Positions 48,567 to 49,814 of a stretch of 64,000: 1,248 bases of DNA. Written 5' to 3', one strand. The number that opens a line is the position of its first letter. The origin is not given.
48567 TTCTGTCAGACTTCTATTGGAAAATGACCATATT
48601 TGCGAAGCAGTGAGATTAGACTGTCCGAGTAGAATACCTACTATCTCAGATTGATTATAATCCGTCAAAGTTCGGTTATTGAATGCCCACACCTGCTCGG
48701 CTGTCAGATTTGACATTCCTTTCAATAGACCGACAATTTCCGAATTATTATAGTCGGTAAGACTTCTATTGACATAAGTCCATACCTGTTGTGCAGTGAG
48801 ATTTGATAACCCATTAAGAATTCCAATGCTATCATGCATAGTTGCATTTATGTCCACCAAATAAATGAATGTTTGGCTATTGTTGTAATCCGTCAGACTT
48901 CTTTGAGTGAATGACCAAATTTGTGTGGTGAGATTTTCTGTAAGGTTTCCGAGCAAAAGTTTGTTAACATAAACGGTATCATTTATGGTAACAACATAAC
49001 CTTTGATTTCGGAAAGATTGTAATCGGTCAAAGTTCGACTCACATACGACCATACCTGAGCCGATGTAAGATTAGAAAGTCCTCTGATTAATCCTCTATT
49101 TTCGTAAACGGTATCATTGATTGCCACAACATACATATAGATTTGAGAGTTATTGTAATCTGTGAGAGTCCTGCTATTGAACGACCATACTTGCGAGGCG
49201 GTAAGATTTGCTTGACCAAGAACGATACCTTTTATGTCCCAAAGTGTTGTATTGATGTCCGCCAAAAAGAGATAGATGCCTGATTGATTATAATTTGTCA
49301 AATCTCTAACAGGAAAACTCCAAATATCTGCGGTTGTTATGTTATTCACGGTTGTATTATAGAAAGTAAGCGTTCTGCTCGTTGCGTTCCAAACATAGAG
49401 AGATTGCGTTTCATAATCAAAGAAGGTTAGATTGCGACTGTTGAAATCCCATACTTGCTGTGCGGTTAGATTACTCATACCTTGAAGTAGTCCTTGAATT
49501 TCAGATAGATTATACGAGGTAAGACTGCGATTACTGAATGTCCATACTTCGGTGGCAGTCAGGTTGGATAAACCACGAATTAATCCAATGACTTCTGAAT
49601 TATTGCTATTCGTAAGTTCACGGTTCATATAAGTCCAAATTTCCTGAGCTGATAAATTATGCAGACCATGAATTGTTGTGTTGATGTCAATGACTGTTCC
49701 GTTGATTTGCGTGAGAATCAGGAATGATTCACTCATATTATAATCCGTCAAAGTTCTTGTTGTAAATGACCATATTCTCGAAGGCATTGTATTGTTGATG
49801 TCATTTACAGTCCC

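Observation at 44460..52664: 2734-aa anchored glycoprotein built from ~40 tandem 38-aa sequon-bearing repeats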

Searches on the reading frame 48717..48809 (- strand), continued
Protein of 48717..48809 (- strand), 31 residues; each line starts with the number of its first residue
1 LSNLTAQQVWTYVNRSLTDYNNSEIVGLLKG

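Call 90: get_annotated_region(hit=H1, flank=6000)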
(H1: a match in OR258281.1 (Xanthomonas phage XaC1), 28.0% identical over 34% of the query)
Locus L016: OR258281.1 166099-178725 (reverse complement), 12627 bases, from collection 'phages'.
description: Xanthomonas phage XaC1, complete genome.
organism: Xanthomonas phage XaC1 (NCBI taxid 3073039)
taxonomy: Viruses; Duplodnaviria; Heunggongvirae; Uroviricota; Caudoviricetes
host: Xanthomonas vesicatoria; source: water from irrigation channel; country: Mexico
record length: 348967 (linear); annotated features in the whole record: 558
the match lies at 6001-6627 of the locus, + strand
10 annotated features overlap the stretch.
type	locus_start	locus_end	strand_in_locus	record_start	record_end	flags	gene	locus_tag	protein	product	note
CDS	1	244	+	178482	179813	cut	-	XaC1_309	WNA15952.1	tail sheath stabilizer and completion protein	-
CDS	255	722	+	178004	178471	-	-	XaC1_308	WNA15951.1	MutT/NUDIX hydrolase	-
CDS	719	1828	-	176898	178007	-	-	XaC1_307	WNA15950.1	MutT/NUDIX hydrolase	-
CDS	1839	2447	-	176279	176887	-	-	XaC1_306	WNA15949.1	hypothetical protein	-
CDS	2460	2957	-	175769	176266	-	-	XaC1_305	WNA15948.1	hypothetical protein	-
CDS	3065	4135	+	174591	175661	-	-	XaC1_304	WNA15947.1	hypothetical protein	-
CDS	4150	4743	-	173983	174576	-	-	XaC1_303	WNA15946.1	hypothetical protein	-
CDS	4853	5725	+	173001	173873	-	-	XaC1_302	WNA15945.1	virion structural protein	-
CDS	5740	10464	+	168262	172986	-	-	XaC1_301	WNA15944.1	hypothetical protein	-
CDS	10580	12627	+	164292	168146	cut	-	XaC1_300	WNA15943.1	putative long tail fiber proximal subunit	-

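Call 98: list_cluster_members(proteins=[P0002, P0003, P0005, P0009, P0015, P0055, P0060, P0065, P0049, P0039])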
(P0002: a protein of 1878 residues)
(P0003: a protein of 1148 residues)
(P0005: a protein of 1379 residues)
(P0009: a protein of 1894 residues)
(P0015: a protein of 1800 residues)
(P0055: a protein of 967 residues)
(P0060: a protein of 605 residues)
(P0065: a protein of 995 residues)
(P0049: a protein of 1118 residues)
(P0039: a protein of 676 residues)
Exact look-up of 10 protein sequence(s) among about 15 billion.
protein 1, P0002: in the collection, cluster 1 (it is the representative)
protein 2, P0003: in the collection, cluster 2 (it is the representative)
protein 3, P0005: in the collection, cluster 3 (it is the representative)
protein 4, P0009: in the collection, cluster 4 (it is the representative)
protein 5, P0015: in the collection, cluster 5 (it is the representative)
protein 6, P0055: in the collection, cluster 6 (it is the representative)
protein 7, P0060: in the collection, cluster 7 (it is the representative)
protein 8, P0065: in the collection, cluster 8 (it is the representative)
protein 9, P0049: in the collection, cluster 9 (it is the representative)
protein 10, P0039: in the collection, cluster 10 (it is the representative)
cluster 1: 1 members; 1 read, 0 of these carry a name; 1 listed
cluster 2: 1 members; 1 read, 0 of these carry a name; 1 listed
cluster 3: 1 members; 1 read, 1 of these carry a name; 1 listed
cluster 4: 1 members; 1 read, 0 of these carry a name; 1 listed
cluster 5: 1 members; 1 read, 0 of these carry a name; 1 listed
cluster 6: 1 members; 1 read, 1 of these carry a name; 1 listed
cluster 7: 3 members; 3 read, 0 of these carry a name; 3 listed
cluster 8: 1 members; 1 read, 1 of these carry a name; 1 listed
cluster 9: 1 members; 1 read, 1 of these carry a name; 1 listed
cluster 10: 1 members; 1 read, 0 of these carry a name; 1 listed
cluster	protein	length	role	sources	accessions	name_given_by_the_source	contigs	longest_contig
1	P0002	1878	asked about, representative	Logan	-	-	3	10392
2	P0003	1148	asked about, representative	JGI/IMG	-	-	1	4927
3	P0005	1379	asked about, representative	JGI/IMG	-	hypothetical protein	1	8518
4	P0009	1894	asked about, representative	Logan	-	-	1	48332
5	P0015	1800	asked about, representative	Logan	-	-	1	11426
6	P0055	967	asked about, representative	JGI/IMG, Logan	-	hypothetical protein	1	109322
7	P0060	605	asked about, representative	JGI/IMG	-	-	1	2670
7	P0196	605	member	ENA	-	-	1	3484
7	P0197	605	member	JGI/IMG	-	-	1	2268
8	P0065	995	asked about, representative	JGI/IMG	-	hypothetical protein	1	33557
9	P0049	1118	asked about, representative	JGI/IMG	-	nitric oxide synthase oxygenase domain/subunit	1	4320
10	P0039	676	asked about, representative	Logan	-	-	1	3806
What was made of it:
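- Tried and rejected: No names or taxonomy were attached to ten representative clusters (call 98).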

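Call 99: find_encoding_contigs(protein=P0055, flank=10000, max_places=1)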
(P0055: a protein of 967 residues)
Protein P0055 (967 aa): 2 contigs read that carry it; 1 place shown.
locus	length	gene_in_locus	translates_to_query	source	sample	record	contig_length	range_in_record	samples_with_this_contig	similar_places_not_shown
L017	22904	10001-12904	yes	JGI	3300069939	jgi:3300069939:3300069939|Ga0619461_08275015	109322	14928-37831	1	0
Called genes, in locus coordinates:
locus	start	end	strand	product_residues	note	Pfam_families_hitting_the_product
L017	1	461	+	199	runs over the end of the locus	-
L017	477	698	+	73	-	-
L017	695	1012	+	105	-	-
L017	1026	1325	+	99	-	PF14255:Zn_ribbon_21 (weak)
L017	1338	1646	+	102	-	-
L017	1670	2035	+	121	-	-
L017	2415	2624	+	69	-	-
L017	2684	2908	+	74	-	-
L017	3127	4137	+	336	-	-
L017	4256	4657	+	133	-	-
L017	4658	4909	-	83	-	PF01844:HNH (weak)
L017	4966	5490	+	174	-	-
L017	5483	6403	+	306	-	-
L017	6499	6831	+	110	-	-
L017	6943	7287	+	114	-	-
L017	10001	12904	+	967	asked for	-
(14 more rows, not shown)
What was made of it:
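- Closest known: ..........-repeat proteins on uncultured phage-like contigs. Same: They lie in virus-like contigs, one next to a tape-measure gene (call 99).
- P0055 lies 7 kb from a tape-measure gene on a 109-kb contig (call 99).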

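Call 101: find_encoding_contigs(protein=P0009, flank=10000, max_places=1)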
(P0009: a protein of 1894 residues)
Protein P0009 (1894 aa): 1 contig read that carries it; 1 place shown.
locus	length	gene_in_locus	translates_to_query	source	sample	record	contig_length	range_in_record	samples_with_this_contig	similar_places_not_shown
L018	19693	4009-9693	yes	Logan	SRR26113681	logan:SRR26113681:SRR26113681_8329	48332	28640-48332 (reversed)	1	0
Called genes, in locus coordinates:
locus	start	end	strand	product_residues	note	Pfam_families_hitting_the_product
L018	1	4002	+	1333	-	?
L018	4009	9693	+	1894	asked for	-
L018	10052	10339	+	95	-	-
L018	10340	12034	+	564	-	PF28161:Fsx1, PF10699:HAP2-GCS1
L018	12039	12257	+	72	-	-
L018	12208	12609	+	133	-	-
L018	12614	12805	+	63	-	-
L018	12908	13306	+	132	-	-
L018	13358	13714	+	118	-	-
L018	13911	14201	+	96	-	-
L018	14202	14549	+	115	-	-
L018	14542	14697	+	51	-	-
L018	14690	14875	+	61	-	-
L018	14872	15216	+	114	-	-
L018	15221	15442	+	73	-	PF18898:DUF5654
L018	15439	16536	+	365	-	PF13385:Laminin_G_3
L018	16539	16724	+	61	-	-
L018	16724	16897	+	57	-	-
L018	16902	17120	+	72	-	-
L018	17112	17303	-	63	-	-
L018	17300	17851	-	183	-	-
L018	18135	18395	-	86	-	-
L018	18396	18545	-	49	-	-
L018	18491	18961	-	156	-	-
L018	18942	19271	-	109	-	-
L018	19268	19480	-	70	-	-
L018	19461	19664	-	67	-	-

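Call 111: search_dna_similar(query=P0055, collection=phages, mode=protein, max_evalue=0.001, max_rows=20)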
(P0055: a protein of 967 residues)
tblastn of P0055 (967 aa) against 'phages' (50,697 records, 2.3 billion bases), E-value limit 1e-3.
No match.

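Call 116: search_protein_families(library=pfam, proteins=[L018:10340-12034:+, L018:1-4002:+], max_evalue=1)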
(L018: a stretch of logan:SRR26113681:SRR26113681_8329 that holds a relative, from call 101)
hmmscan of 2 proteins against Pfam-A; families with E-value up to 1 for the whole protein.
L018:10340-12034:+ (564 aa): 1 family
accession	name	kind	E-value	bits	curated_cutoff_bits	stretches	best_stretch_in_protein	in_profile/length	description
PF10699.14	HAP2-GCS1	-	7.7e-10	38.4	27.4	1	328-445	355-465/515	Male gamete fusion factor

L018:1-4002:+ (1333 aa): 5 families
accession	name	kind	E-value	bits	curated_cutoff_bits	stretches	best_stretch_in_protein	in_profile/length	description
PF05048.19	NosD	-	1.5e-09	38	23.6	2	728-898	48-212/212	Periplasmic copper-binding protein (NosD)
PF06280.18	fn3_5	-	0.0042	18.2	27.6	1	1227-1279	56-111/112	Fn3-like domain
PF09136.16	Glucodextran_B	-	0.022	15.1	27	0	973-1014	31-74/83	Glucodextranase, domain B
PF07394.17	DUF1501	-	0.15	11.7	27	1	521-570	307-359/390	Protein of unknown function (DUF1501)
PF23273.1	DUF7076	-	0.2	12.1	27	1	1200-1248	41-89/119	Domain of unknown function (DUF7076)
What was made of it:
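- Closest known: Fusexin-carrying integrated mobile elements of archaea. Same: A family member lies 0.65 kb from a fusexin gene in L018 (calls 101, 116).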

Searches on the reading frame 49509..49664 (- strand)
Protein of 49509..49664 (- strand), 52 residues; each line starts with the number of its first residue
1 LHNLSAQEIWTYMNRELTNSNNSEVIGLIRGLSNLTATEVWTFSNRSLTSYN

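Call 97: find_homologous_proteins(query=A7, max_evalue=0.000001)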
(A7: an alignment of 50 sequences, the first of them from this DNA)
Query A7 (50 sequences) (52 aa, profile of the alignment): 1 proteins with E <= 0.000001 among 93 candidates.
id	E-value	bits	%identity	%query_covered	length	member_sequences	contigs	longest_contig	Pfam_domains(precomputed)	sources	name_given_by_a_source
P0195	2.8e-8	51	35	92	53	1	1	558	-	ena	-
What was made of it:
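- Tried and rejected: The third homologue search, with a two-core profile, was wasted: only 93 candidates and one 53-aa hit (call 97).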
